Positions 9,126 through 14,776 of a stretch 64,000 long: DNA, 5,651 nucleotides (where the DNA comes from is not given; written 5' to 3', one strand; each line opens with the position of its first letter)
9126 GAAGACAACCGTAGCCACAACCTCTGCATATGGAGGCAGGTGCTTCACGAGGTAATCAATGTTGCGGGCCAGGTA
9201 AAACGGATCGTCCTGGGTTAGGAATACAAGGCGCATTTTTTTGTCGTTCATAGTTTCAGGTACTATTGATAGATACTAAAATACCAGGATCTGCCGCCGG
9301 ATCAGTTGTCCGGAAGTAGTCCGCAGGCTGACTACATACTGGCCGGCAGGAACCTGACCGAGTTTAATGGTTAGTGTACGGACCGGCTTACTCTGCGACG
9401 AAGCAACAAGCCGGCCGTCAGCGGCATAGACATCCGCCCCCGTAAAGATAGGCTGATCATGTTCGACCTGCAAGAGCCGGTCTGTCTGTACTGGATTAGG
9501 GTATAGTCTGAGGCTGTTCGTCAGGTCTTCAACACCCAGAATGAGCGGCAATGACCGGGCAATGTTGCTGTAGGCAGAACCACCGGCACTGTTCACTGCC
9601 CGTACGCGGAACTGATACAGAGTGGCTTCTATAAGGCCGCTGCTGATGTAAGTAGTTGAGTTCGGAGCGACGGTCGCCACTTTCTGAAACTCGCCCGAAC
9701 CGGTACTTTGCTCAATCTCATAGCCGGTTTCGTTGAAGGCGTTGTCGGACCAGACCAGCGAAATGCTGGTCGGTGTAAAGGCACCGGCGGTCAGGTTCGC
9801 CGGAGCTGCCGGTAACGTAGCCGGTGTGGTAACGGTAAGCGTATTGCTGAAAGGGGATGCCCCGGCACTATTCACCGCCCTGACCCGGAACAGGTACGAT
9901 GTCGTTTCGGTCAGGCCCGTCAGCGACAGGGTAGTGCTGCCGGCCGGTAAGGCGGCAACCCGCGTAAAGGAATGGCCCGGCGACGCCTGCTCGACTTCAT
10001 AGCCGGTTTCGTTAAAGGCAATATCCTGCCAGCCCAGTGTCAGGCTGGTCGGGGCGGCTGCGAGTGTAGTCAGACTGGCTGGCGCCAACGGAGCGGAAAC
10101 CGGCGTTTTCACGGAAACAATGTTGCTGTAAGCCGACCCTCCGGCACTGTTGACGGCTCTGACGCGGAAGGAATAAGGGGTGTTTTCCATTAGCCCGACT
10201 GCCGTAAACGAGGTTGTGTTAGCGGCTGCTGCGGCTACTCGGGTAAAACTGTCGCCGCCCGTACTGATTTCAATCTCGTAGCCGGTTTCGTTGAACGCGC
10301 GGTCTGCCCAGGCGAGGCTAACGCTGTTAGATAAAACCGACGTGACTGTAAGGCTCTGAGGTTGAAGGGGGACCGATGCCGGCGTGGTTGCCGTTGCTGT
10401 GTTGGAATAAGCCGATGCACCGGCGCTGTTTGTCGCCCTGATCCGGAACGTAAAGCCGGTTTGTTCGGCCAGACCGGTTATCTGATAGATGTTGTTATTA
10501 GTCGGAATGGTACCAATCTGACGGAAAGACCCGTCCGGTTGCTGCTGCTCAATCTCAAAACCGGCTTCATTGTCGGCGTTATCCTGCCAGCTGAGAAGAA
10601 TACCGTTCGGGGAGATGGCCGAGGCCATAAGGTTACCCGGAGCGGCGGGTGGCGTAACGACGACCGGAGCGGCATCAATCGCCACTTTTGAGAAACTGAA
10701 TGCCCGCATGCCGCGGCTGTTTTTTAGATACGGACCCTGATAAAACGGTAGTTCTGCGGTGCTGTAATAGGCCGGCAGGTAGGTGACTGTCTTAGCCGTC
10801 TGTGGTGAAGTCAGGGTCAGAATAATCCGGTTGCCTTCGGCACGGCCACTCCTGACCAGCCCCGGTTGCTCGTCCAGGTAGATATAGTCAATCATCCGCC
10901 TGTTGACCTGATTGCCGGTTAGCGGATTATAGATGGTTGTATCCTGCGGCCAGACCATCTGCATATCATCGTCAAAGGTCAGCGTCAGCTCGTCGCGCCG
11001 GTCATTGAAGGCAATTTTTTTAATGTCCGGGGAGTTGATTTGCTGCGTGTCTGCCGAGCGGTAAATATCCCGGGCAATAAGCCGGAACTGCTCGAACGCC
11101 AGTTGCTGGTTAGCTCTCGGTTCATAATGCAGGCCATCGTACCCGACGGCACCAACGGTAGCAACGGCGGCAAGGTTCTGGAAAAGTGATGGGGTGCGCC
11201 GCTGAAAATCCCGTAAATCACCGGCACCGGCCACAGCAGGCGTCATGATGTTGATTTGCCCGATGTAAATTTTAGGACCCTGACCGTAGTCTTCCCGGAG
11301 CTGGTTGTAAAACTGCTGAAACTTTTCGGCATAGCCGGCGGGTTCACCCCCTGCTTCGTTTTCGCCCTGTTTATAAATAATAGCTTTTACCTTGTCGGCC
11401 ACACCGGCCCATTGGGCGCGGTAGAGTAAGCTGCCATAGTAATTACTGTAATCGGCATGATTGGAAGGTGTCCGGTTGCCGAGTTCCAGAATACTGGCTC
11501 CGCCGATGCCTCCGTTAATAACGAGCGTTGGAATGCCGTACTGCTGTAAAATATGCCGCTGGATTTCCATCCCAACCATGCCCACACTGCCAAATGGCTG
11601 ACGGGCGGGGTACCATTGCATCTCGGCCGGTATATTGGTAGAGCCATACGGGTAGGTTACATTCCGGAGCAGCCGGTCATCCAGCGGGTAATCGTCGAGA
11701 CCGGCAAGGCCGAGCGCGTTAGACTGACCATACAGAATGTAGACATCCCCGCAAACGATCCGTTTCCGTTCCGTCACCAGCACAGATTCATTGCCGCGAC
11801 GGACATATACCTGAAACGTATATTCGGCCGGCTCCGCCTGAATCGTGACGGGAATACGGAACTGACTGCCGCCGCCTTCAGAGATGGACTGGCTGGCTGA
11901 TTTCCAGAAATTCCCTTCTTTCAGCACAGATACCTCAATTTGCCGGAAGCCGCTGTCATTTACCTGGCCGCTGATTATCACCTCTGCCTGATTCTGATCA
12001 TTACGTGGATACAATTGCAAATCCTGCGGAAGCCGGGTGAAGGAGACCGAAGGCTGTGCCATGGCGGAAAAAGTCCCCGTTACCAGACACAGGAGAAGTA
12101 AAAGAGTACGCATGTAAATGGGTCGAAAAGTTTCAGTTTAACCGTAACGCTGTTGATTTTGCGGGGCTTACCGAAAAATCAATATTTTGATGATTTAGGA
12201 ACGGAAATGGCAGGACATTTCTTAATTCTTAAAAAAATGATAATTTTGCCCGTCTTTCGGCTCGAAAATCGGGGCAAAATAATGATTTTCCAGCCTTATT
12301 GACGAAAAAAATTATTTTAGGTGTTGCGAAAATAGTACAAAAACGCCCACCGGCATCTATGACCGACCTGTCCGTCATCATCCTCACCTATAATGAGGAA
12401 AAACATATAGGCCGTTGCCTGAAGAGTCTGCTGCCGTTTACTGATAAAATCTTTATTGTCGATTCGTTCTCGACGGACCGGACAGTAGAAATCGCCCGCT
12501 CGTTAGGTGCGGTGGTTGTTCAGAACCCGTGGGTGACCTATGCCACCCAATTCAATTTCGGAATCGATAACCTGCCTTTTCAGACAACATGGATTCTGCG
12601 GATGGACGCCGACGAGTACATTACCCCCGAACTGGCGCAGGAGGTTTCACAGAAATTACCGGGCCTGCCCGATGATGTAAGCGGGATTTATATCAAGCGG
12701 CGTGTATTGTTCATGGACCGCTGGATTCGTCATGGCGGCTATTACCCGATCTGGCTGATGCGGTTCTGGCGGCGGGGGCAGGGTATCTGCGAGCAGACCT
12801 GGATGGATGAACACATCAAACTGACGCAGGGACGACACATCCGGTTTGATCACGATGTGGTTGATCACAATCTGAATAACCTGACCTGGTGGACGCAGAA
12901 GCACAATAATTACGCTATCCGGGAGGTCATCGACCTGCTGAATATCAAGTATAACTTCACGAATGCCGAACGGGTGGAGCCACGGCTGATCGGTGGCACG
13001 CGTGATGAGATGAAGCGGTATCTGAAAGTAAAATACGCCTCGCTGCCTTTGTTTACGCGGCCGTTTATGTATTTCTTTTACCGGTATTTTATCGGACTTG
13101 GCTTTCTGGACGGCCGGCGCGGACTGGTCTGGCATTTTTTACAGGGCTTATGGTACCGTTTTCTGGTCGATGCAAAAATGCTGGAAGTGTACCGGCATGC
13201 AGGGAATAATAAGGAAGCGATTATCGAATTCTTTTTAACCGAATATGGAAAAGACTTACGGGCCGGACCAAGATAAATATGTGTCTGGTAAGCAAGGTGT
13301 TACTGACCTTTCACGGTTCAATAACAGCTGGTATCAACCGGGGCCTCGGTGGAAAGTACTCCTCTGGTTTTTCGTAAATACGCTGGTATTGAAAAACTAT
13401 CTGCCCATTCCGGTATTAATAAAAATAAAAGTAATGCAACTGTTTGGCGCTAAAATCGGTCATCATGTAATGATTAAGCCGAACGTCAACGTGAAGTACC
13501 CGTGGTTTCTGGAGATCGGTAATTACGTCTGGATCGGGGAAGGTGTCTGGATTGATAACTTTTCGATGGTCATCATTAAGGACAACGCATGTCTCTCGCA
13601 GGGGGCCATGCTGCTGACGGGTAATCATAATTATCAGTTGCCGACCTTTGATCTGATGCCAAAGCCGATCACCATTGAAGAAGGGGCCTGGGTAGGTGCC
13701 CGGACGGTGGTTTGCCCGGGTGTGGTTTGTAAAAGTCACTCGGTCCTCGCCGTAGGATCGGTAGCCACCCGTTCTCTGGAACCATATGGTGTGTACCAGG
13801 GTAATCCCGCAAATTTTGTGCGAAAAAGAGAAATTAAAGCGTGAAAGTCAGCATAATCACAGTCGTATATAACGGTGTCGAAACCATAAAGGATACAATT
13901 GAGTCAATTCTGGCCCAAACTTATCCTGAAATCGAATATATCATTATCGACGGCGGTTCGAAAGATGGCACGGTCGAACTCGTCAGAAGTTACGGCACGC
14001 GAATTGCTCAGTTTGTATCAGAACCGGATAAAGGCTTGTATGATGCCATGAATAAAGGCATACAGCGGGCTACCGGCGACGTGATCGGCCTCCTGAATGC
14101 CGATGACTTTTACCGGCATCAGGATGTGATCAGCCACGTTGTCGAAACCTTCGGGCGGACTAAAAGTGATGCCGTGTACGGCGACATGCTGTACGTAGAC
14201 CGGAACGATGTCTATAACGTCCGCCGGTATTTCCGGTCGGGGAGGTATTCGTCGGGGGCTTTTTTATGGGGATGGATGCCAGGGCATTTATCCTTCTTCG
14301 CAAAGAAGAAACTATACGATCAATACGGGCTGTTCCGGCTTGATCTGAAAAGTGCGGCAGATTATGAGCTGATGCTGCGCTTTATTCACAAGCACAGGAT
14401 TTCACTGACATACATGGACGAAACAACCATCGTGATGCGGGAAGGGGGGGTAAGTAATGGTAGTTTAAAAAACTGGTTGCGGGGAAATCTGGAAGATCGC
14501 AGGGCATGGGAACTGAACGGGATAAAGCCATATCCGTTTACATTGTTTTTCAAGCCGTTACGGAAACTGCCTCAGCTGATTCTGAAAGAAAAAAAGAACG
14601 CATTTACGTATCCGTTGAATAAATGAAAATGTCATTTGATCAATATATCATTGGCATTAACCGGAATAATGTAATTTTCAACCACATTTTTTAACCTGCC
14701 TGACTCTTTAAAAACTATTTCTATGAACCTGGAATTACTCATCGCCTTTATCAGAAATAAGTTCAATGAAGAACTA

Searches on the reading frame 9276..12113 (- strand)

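Call 15: search_protein_families(library=pfam, proteins=[window:9276-12113:-], max_evalue=0.001)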
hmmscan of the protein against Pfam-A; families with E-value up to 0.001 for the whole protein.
window:9276-12113:- (945 aa): 9 families
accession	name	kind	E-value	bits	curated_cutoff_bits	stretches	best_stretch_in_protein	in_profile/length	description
PF00041.27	fn3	-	9.4e-49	164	25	4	584-668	2-83/84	Fibronectin type III domain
PF25059.1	FN3_DSCAM-DSCAML_C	-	2.2e-18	66.8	39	0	788-846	13-71/89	DSCAM/DSCAML C-terminal Fn3-like domain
PF03629.24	SASA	-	1e-15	58.4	24.8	1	123-338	3-216/226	Carbohydrate esterase, sialic acid-specific acetylesterase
PF16656.11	Pur_ac_phosph_N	-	1.3e-12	48.6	30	0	587-670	5-93/93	Purple acid Phosphatase, N-terminal domain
PF21200.3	Glyco_hydro_39_C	-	1.5e-11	44.9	27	0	780-842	9-74/89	Alpha-L-iduronidase C-terminal domain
PF24489.1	Ig_J_second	-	1.9e-08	34.7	27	0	732-758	63-89/105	Tip attachment protein J second Ig-like domain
PF16893.11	fn3_2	-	5.3e-06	27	27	0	587-670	7-89/89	Fibronectin type III domain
PF17425.8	Arylsulfotran_N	-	4e-05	24.1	24.2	0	499-577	8-87/88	Arylsulfotransferase Ig-like domain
PF18962.6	Por_Secre_tail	-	4.4e-05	24.1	27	1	870-942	1-74/75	Secretion system C-terminal sorting domain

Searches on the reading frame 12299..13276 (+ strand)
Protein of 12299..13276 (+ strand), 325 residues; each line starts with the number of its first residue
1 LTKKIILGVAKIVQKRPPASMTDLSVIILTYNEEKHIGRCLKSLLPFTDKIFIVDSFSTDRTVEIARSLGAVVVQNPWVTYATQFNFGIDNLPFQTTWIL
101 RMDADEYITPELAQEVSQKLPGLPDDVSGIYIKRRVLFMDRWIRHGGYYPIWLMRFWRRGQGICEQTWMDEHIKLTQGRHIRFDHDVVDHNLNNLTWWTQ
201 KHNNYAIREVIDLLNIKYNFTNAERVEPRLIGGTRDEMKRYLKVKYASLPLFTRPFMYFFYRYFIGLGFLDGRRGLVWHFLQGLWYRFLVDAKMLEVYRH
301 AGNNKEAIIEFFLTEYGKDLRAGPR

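Call 15: search_protein_families(library=pfam, proteins=[window:12299-13276:+], max_evalue=0.001)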
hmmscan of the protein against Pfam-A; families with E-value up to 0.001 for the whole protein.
window:12299-13276:+ (325 aa): 2 families
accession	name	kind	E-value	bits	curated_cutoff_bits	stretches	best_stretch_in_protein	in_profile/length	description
PF00535.33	Glycos_transf_2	-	2.3e-18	67.1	23.3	1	25-159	1-140/168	Glycosyl transferase family 2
PF13704.12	Glyco_tranf_2_4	-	0.00021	22.2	27.5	1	32-109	2-85/98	Glycosyl transferase family 2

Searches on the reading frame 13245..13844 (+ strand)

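Call 15: search_protein_families(library=pfam, proteins=[window:13245-13844:+], max_evalue=0.001)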
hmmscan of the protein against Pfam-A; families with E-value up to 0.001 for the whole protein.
window:13245-13844:+ (199 aa): 1 family
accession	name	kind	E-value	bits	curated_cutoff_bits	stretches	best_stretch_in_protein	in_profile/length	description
PF00132.30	Hexapep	-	7.9e-09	35.3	27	0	142-172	2-32/36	Bacterial transferase hexapeptide (six repeats)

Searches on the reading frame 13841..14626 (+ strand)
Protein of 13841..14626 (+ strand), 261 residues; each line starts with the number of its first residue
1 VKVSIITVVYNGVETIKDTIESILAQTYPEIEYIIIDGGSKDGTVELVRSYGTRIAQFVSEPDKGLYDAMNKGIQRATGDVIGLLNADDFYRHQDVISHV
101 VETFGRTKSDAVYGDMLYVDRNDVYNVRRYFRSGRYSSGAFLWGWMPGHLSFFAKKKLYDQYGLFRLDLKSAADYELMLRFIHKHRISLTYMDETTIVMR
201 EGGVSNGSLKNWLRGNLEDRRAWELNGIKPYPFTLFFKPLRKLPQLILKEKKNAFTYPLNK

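Call 15: search_protein_families(library=pfam, proteins=[window:13841-14626:+], max_evalue=0.001)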
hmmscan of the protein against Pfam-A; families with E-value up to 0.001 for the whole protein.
window:13841-14626:+ (261 aa): 3 families
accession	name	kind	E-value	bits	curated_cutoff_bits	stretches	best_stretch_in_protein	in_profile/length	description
PF00535.33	Glycos_transf_2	-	6.2e-29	101.5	23.3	1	4-133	1-135/168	Glycosyl transferase family 2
PF13641.12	Glyco_tranf_2_3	-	4.6e-08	33.8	27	1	6-140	6-132/230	Glycosyltransferase like family 2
PF10111.15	Glyco_tranf_2_2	-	6.5e-08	32.8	27.3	1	4-92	1-95/276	Glycosyltransferase like family 2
